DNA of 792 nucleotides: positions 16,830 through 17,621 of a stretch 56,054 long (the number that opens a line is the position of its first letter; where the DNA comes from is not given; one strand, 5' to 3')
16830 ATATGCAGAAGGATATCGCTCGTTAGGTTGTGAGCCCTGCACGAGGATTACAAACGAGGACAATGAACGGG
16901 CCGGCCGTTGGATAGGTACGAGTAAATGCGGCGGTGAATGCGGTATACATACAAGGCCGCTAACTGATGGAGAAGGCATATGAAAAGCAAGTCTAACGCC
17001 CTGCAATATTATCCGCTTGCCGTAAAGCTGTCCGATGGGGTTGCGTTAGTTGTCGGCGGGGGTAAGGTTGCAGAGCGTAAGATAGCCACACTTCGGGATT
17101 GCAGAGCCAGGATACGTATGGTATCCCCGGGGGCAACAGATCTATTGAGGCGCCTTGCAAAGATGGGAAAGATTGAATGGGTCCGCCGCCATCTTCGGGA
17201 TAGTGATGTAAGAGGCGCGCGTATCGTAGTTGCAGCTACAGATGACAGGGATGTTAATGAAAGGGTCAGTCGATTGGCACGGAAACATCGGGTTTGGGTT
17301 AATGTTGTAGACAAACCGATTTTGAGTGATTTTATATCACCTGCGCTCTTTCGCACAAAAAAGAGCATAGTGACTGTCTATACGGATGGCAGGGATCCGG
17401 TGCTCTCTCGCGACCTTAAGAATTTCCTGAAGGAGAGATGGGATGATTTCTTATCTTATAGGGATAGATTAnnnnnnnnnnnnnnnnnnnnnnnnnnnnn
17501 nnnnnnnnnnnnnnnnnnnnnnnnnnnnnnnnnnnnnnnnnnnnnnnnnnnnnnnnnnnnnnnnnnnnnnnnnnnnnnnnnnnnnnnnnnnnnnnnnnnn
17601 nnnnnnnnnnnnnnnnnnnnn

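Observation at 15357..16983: Three consecutive sulfur-operon proteins end in CysK-binding-like tails (NYVI, EYQI, GEGI)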

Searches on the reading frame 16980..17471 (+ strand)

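Call 3: search_protein_families(library=pfam, proteins=[window:16980-17471:+])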
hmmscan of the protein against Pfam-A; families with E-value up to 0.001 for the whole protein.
window:16980-17471:+ (164 aa): 1 family
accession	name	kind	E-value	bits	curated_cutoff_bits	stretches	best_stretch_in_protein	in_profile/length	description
PF13241.12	NAD_binding_7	-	1.8e-29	102.8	22.1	1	13-122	1-104/104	Putative NAD(P)-binding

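Call 4: search_protein_families(library=ncbifam, proteins=[window:16980-17471:+])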
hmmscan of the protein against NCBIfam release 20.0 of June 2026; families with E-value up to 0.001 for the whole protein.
window:16980-17471:+ (164 aa): 5 families
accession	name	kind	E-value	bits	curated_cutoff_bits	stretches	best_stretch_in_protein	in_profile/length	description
TIGR01470.1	cysG_Nterm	subfamily_domain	7.4e-33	113.9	62.3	1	12-150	2-140/205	siroheme synthase, N-terminal domain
NF007922.1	PRK10637.1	equivalog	1.3e-31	110.1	400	1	10-151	1-144/450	siroheme synthase CysG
NF005222.0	PRK06718.1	equivalog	3.9e-30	105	204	1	10-156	2-147/203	NAD(P)-binding protein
NF005223.0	PRK06719.1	equivalog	6.7e-26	90.9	223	1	9-151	3-141/157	precorrin-2 dehydrogenase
NF004045.0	PRK05562.1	equivalog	3.3e-09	36.4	181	1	22-160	28-169/225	NAD(P)-dependent oxidoreductase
